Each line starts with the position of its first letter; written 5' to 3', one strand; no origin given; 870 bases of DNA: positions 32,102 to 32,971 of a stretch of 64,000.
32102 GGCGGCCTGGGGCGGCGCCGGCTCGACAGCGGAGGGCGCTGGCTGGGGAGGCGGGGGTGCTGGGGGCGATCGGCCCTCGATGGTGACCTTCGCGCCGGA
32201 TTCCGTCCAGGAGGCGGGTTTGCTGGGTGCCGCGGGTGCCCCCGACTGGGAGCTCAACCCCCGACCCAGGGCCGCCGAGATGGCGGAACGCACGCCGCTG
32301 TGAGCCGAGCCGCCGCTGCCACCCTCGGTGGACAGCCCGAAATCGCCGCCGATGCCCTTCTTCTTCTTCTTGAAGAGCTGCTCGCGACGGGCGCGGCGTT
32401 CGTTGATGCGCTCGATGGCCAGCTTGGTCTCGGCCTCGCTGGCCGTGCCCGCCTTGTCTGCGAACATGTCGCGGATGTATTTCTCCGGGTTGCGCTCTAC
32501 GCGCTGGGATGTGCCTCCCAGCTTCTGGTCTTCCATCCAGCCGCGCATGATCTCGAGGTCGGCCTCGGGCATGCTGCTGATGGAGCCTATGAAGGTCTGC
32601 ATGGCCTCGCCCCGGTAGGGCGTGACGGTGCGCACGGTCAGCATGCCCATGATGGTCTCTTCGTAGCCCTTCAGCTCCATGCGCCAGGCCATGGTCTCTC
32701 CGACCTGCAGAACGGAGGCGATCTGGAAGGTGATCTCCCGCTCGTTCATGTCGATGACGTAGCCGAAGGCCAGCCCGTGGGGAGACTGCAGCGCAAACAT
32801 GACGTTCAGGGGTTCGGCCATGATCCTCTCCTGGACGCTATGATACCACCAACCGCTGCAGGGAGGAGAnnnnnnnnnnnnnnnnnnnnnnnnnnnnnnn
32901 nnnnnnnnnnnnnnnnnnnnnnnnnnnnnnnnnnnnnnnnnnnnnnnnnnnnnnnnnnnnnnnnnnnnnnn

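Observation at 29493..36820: Operon of a PilT-family ATPase, a dual-PilZ protein and a B12-binding radical SAM enzyme, divergent from tldD-tldE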

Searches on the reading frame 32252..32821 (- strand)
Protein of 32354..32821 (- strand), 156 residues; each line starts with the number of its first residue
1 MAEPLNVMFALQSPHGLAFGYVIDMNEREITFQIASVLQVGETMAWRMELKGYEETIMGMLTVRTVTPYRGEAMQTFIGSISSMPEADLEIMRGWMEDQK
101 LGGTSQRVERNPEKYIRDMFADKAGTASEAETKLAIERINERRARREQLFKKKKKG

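Call 10: search_protein_families(library=pfam, proteins=[window:32354-32821:-], max_evalue=10)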
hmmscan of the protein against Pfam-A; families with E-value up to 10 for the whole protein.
seq(156 aa): 0 families

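Call 51: predict_structure(alignment_id=A3)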
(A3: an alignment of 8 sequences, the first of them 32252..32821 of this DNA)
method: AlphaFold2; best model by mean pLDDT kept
length: 190 residues; sequences in the alignment: 8
mean_pLDDT: 66.7   pTM: 0.50
mean pLDDT of the five models: 66.7, 63.2, 62.7, 61.7, 61.3
residues with pLDDT >= 90: 23; 70-90: 63; 50-70: 60; < 50: 44
segments of 3 or more residues with pLDDT < 50: 123-127, 153-179, 181-190
pLDDT, mean of each block of 10 residues (from residue 1): 63 82 87 86 88 80 82 79 87 79 61 59 49 58 59 45 38 42 43
secondary structure, 60 per line:
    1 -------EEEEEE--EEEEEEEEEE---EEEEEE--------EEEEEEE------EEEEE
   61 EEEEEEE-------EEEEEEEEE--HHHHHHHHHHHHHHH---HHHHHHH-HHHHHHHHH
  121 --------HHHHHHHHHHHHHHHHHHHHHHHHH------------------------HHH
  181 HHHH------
elements in order: E8-13 E16-25 E29-34 E43-49 E56-67 E75-83 H86-100 H104-110 H112-120 H129-153 H178-184

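Call 55: fold_search(model_id=the predicted structure, library=pdb)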
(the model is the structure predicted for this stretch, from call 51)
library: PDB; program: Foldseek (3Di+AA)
matches with E <= 10: 776; with E <= 0.001: 4
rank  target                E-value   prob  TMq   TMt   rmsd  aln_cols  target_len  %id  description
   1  5vx6_B                4.9e-04  1.00  0.44  0.41   2.3       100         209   13  Structure of Bacillus subtilis Inhibitor of motility (MotI/DgrA) (released 2017-11-22)
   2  4rt1_B                6.8e-04  1.00  0.44  0.74   2.9       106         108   12  Structure of the Alg44 PilZ domain (R95A mutant) from Pseudomonas aeruginosa PAO1 in complex with c-di-GMP (released 2015-04-08)
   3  4xrn_D                6.8e-04  1.00  0.41  0.69   3.1       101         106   10  Pilz domain with c-di-gmp of a protein from Pseudomonas aeruginosa (released 2016-02-03)
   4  5vx6_A                8.5e-04  1.00  0.46  0.42   2.0       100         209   14  Structure of Bacillus subtilis Inhibitor of motility (MotI/DgrA) (released 2017-11-22)
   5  4rt0_C                1.0e-03  1.00  0.40  0.66   3.3       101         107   11  Structure of the Alg44 PilZ domain from Pseudomonas aeruginosa PAO1 in complex with c-di-GMP (released 2015-04-08)
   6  4xrn_B                1.1e-03  1.00  0.41  0.71   3.1       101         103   11  Pilz domain with c-di-gmp of a protein from Pseudomonas aeruginosa (released 2016-02-03)
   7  2gjg                  1.8e-03  1.00  0.40  0.31   5.4       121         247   12  CRYSTAL STRUCTURE OF A PILZ-CONTAINING PROTEIN (PP4397) FROM PSEUDOMONAS PUTIDA KT2440 AT 2.25 A RESOLUTION (released 2006-04-25)
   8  4xrn_C                1.9e-03  1.00  0.43  0.72   3.1       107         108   12  Pilz domain with c-di-gmp of a protein from Pseudomonas aeruginosa (released 2016-02-03)
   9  7mie                  2.0e-03  1.00  0.35  0.28   5.5       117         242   12  Crystal structure of the Borreliella burgdorferi PlzA protein in complex with c-di-GMP (released 2021-06-30)
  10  4rt0_A                2.2e-03  1.00  0.42  0.68   3.3       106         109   11  Structure of the Alg44 PilZ domain from Pseudomonas aeruginosa PAO1 in complex with c-di-GMP (released 2015-04-08)
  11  4p00_A                2.8e-03  1.00  0.34  0.10   3.7        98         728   13  Bacterial Cellulose Synthase in complex with cyclic-di-GMP and UDP (released 2014-04-09)
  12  4hg6_A                3.3e-03  1.00  0.31  0.09   3.5        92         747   15  Structure of a cellulose synthase - cellulose translocation intermediate (released 2012-12-19)
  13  4rt1_A                3.7e-03  1.00  0.43  0.71   2.8       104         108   12  Structure of the Alg44 PilZ domain (R95A mutant) from Pseudomonas aeruginosa PAO1 in complex with c-di-GMP (released 2015-04-08)
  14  4xrn_A                5.1e-03  1.00  0.41  0.71   3.0       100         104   11  Pilz domain with c-di-gmp of a protein from Pseudomonas aeruginosa (released 2016-02-03)
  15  9b8v_E                1.2e-02  1.00  0.33  0.08   3.0        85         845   15  AlphaFold2 informed cryo-EM model of the E. coli cellulose synthase BcsAG3B6 complex (released 2025-02-19)
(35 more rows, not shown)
